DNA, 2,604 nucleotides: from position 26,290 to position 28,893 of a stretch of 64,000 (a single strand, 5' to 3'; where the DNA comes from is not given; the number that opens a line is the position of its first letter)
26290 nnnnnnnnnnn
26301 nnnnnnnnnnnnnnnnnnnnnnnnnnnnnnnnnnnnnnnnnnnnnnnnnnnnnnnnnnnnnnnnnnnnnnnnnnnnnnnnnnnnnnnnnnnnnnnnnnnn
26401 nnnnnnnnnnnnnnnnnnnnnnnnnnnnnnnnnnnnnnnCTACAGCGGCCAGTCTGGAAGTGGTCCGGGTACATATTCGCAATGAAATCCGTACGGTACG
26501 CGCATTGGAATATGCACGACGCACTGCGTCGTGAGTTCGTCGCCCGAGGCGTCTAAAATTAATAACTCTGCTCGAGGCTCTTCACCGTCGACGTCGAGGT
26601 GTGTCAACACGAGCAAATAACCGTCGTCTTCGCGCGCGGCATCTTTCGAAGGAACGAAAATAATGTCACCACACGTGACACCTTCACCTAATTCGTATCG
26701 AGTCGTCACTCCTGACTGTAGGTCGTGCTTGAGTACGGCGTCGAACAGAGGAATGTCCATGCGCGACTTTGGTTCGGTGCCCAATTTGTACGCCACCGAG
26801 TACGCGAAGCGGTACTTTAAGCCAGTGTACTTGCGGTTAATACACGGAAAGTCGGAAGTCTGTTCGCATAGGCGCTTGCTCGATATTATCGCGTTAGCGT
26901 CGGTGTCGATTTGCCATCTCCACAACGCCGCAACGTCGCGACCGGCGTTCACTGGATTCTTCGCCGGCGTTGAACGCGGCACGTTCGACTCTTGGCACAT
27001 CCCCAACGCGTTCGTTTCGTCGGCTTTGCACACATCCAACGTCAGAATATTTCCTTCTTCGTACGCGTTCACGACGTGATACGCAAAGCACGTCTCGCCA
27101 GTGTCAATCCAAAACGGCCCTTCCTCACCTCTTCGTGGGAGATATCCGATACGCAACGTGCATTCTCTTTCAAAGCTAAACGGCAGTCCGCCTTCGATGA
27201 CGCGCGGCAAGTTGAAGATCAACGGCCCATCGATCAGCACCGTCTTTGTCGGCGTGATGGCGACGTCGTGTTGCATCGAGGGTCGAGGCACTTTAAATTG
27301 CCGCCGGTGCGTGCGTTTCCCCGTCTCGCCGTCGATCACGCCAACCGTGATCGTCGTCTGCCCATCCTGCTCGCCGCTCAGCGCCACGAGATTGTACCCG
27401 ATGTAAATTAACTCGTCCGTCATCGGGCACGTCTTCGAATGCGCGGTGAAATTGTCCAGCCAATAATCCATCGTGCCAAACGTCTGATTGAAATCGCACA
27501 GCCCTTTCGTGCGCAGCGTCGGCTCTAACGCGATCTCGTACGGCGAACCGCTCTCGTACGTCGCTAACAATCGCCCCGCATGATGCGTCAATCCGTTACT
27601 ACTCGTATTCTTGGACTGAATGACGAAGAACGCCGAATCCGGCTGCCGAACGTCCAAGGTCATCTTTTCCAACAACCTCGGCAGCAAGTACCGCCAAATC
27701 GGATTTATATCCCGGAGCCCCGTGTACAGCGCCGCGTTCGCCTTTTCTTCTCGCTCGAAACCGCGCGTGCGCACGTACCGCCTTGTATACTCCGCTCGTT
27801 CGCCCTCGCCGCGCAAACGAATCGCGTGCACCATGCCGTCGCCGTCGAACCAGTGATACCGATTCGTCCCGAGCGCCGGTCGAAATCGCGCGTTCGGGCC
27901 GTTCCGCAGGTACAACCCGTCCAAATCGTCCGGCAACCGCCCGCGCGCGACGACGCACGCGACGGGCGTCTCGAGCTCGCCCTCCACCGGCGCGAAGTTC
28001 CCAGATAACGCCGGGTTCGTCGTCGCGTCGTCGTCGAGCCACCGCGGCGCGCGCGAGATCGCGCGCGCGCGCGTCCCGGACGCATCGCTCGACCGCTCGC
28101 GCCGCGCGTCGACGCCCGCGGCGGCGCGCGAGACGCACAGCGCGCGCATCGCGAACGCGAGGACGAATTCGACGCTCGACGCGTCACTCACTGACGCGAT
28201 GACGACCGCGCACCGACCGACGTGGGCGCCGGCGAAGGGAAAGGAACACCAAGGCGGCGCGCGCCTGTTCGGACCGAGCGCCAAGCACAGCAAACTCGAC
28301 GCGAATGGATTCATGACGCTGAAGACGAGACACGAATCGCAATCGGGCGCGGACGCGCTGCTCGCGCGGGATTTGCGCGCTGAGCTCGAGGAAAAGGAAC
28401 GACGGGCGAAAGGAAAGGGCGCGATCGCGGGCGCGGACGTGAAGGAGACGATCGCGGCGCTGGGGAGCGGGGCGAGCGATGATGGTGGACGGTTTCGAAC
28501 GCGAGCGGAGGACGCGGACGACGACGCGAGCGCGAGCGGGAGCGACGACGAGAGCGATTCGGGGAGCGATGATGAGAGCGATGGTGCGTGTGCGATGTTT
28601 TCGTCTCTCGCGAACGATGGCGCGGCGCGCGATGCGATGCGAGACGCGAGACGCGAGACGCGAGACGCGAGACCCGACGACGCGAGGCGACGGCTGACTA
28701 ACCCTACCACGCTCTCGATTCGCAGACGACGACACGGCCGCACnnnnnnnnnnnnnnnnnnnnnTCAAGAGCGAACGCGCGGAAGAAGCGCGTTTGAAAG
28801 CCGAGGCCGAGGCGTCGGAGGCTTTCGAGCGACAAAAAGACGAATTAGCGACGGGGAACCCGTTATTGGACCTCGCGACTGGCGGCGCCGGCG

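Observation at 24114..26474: ABC-transporter-like protein with a catalytically degenerate NBD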

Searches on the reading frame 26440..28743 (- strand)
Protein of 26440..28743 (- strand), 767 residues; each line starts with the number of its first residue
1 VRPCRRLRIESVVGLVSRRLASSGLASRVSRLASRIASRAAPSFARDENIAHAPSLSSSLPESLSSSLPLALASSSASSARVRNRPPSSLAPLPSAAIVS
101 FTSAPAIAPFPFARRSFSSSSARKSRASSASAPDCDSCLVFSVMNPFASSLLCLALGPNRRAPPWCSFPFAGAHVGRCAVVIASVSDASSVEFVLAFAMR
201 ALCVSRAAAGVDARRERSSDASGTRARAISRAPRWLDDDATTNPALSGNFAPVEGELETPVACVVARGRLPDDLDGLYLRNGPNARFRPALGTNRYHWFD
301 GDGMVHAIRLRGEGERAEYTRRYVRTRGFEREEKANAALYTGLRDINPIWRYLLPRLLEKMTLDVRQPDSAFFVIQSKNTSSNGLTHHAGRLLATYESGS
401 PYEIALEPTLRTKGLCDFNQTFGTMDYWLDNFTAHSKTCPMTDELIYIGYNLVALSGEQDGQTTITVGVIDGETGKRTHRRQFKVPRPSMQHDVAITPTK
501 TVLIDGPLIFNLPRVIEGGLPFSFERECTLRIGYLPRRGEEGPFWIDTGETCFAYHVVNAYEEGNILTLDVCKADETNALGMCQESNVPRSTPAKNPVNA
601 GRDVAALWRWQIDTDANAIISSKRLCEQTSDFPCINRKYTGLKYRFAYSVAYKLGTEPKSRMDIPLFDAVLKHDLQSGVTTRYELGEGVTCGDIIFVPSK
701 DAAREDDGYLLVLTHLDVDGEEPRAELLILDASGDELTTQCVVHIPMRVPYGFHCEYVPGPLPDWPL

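Call 3: search_protein_families(library=pfam, proteins=[window:26440-28743:-], max_evalue=1)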
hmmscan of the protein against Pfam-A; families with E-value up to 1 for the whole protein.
window:26440-28743:- (767 aa): 2 families
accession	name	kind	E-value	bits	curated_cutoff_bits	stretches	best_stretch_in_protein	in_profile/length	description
PF03055.21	RPE65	-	1.9e-118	397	27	1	250-759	1-469/469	Retinal pigment epithelial membrane protein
PF25260.1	DUF7861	-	0.18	12.5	27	1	176-207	31-62/79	Family of unknown function (DUF7861)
